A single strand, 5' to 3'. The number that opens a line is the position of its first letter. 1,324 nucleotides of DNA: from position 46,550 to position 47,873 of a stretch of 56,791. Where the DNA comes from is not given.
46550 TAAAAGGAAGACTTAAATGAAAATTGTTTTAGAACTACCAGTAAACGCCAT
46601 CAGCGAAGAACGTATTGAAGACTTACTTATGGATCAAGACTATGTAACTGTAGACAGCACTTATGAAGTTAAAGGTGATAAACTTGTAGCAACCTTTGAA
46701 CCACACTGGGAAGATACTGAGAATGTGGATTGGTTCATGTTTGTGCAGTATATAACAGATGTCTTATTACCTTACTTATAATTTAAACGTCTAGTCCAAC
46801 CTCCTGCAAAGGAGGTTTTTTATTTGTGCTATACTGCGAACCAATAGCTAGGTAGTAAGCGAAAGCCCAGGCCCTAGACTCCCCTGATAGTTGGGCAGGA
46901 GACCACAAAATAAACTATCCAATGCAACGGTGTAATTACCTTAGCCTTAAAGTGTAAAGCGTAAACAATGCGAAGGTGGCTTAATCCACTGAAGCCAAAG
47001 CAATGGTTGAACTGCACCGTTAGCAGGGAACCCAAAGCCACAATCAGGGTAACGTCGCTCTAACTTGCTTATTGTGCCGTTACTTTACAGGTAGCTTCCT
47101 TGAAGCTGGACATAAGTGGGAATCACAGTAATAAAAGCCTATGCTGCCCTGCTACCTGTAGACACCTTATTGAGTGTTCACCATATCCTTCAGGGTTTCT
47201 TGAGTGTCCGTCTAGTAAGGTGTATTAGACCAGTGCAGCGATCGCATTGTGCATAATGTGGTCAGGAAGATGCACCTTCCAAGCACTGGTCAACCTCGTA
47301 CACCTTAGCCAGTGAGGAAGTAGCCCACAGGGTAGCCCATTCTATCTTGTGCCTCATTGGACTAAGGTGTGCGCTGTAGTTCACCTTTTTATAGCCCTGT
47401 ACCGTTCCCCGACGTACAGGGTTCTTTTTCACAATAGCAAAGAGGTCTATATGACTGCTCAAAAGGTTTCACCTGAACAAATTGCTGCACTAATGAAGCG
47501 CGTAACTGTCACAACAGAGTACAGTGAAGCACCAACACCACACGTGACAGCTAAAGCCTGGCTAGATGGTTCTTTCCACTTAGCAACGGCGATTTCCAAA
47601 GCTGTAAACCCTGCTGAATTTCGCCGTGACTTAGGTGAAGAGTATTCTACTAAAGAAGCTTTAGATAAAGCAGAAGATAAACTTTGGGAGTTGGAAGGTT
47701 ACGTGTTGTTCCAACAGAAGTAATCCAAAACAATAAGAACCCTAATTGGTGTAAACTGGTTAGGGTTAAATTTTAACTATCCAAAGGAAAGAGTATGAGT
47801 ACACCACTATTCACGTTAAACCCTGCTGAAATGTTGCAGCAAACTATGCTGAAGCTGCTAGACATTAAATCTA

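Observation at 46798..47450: ~600-nt ORF-free, highly structured region bracketed by two terminators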

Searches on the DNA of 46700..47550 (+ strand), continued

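Call 91: search_with_rna_model(model_id=R1, sources=[window, L095, L096, L097, L098, L099, L100, L101, L102, L103, L104, L105, L106, L107, L108, L109, L110, L111, L112, L113, L114, L115, L116, L117, L118, L119, L120, L121, L122, L123, L124, L125, L126, L127, L128, L129, L130, L131, L132, L133, L134, L135, L136, L137, L138, L139, L140, L141, L142, L143, L144, L073, L085, L091], max_evalue=0.1, make_alignment=true)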
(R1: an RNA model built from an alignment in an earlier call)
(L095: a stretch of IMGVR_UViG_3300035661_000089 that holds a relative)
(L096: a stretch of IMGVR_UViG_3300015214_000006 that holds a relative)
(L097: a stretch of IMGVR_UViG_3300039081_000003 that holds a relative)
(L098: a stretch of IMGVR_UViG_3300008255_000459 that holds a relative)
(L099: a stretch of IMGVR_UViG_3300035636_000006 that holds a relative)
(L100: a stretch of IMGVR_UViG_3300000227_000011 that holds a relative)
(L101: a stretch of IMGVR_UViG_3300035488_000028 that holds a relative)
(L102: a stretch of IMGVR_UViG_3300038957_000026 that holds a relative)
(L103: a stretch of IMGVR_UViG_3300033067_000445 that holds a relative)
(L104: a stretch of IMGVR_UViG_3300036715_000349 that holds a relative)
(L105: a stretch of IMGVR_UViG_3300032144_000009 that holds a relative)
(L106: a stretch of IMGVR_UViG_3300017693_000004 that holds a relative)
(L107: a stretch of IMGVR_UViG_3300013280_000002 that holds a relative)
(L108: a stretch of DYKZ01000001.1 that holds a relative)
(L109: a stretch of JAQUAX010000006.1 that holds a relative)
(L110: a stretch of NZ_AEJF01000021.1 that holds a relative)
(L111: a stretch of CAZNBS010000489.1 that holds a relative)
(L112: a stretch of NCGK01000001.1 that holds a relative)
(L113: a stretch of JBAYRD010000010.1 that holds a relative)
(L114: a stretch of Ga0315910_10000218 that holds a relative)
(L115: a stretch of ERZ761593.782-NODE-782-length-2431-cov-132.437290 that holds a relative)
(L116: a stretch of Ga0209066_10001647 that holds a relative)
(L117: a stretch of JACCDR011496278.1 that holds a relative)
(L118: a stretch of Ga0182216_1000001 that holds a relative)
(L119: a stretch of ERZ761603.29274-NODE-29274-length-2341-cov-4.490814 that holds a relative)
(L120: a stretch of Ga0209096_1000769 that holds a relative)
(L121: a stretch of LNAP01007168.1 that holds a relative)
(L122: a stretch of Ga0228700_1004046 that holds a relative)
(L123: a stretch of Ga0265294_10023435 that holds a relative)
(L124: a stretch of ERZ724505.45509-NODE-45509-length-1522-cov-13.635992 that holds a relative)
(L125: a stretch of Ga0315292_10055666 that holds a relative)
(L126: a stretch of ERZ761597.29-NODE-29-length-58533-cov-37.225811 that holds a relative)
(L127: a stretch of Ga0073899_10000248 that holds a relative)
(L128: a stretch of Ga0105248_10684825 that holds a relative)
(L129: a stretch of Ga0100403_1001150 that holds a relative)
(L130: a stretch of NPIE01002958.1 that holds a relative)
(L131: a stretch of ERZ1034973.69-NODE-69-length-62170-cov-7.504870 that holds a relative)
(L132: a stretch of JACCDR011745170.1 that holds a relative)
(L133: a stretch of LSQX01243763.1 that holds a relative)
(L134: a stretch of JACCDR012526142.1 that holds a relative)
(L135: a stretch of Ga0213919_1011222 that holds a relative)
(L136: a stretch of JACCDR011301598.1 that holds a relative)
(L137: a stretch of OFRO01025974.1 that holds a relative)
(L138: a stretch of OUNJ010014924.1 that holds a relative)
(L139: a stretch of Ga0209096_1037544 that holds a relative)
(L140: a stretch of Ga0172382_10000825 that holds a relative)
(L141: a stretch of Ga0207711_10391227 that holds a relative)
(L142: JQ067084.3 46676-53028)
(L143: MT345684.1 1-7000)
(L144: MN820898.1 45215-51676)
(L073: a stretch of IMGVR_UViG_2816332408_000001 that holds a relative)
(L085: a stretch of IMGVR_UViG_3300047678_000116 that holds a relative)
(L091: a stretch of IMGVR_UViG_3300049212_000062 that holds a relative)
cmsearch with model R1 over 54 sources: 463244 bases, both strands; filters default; matches with E-value up to 0.1: 54.
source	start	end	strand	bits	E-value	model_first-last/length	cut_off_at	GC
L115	1034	1090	+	77.3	1.4e-14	1-57/57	no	0.63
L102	8170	8226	-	77.1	1.6e-14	1-57/57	no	0.58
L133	182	238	-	77.1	1.6e-14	1-57/57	no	0.58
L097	5530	5586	-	75.9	3e-14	1-57/57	no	0.61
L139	1810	1866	-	75.9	3e-14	1-57/57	no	0.61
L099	510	566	+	75.6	3.5e-14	1-57/57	no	0.65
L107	5478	5534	-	75.6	3.5e-14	1-57/57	no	0.65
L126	8197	8253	+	75.6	3.5e-14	1-57/57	no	0.65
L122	4364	4420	-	75.5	3.6e-14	1-57/57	no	0.63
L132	2852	2908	-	75.5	3.6e-14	1-57/57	no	0.63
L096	2302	2358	+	75.3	4e-14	1-57/57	no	0.65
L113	6800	6856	+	75.3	4e-14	1-57/57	no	0.65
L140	12003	12059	+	75.3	4e-14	1-57/57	no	0.65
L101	5084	5140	+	75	4.7e-14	1-57/57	no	0.63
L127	6216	6272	+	74.9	4.9e-14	1-57/57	no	0.63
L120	5463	5519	+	74.9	4.9e-14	1-57/57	no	0.61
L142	3115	3171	+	74.9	4.9e-14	1-57/57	no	0.61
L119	14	70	-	74.3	6.8e-14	1-57/57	no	0.63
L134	214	270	+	72.4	1.8e-13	1-57/57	no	0.54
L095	153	209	+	72.1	2e-13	1-57/57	no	0.54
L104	10602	10658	-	72.1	2e-13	1-57/57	no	0.54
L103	4624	4680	+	71.5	2.8e-13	1-57/57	no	0.56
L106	688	744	-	71.3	3.1e-13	1-57/57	no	0.68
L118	3737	3793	-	71.3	3.1e-13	1-57/57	no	0.68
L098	1276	1332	-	70.4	5e-13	1-57/57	no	0.63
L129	12427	12483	-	70.4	5e-13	1-57/57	no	0.63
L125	2534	2590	-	70.1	5.7e-13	1-57/57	no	0.6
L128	793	849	+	69.6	7.2e-13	1-57/57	no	0.6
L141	927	983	+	69.6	7.2e-13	1-57/57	no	0.6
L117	1986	2042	-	67.7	1.9e-12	1-57/57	no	0.53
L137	133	189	+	66.6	3.4e-12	1-57/57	no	0.68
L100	2405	2461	-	66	4.6e-12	1-57/57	no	0.63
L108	7518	7574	-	66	4.6e-12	1-57/57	no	0.63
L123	3636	3691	+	65.1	7.1e-12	1-57/57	no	0.62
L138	380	436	-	64.3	1.1e-11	1-57/57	no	0.56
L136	633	689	-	61.6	4.3e-11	1-57/57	no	0.63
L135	1108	1163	+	61.4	4.6e-11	1-57/57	no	0.55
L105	1070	1126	-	59.8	1.1e-10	1-57/57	no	0.61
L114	2231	2287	-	59.8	1.1e-10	1-57/57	no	0.61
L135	1170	1226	+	57.2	4e-10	1-57/57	no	0.49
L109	4662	4718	+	55.4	1e-09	1-57/57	no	0.65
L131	1070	1126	+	55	1.3e-09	1-57/57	no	0.61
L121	1769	1825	+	53.7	2.3e-09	1-57/57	no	0.63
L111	913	969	+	53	3.4e-09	1-57/57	no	0.61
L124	1036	1093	+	51.8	6.2e-09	1-57/57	no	0.6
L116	2697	2753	-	50.6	1.2e-08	1-57/57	no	0.68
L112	1049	1107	+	43.4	4.4e-07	1-57/57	no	0.66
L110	3203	3276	-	34.6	4e-05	1-57/57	no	0.53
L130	5591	5646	+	28.8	0.00076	1-57/57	no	0.64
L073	8371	8427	-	26.2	0.0029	1-57/57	no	0.56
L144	3107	3163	+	21.9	0.026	1-57/57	no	0.54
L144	446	495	-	20.9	0.042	1-57/57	no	0.72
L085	2215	2271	-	20.9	0.042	1-57/57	no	0.56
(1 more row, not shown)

Alignment A2: 54 matches aligned to the model, 81 columns, each read 5' to 3' on its own strand. Consensus structure (alignment columns), stored with it:
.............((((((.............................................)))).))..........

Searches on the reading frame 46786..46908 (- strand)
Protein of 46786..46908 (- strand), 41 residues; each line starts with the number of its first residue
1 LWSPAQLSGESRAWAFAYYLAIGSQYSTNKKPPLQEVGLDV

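Call 75: search_protein_families(library=phrogs, proteins=[window:46786-46908:-], max_evalue=0.01)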
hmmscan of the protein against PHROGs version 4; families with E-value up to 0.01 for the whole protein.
window:46786-46908:- (41 aa): 0 families

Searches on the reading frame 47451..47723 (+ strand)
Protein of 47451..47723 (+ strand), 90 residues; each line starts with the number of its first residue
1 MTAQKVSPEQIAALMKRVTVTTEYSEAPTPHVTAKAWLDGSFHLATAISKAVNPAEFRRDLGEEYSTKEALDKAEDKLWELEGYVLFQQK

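Call 13: find_related_loci(query=window:47451-47723:+, collection=viral_contigs, flank=5000)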
Query window:47451-47723:+ (90 aa) in viral_contigs; peptide patterns used: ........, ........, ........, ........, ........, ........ (x = any residue, [..] = any of these).
193 stretches matched a pattern; 58 encode a relative of the query (tblastn E <= 1e-3); 58 distinct loci.
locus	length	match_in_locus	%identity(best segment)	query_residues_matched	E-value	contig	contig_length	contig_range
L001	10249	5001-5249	57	5-88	7e-26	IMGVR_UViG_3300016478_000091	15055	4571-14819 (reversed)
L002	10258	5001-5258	45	1-87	6e-20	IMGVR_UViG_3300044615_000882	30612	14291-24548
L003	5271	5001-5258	44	1-86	9e-20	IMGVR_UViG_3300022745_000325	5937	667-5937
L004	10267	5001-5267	43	1-89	1e-19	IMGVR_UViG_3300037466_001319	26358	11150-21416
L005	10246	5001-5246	45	3-86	1e-17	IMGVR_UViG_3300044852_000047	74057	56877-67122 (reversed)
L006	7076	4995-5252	45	1-87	2e-17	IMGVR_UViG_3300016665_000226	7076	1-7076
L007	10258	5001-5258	42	1-89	3e-17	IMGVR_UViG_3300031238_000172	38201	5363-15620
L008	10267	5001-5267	39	1-89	5e-17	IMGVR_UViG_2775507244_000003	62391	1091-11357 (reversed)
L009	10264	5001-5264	43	1-89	7e-17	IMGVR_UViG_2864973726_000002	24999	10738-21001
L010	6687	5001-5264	39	2-89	8e-17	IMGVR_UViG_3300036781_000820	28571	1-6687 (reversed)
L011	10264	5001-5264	42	1-89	7e-17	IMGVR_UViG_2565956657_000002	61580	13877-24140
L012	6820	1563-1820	43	1-86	1e-16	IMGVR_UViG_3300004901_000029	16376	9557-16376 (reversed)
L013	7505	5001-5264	46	1-90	2e-16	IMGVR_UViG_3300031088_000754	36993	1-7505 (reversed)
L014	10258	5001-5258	43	1-87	2e-16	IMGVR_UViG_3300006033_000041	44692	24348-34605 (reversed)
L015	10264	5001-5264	42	1-89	6e-16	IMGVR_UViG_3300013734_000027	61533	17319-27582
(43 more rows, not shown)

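Call 75: search_protein_families(library=phrogs, proteins=[window:47451-47720:+], max_evalue=0.01)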
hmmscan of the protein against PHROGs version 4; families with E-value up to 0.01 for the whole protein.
window:47451-47720:+ (90 aa): 6 families
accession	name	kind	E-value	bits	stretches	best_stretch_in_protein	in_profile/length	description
phrog_322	-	unknown function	1.2e-18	69.5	1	1-89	20-102/239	-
phrog_37939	-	unknown function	2e-15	57.9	1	3-88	19-103/308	-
phrog_3934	-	unknown function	6.9e-12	46.3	1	2-89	20-99/336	-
phrog_9467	-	unknown function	0.00022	21.9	1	30-87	96-148/155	-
phrog_4435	-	unknown function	0.0021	18.9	1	46-85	49-84/252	-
phrog_16684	-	unknown function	0.0053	17.8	1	63-88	48-73/78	-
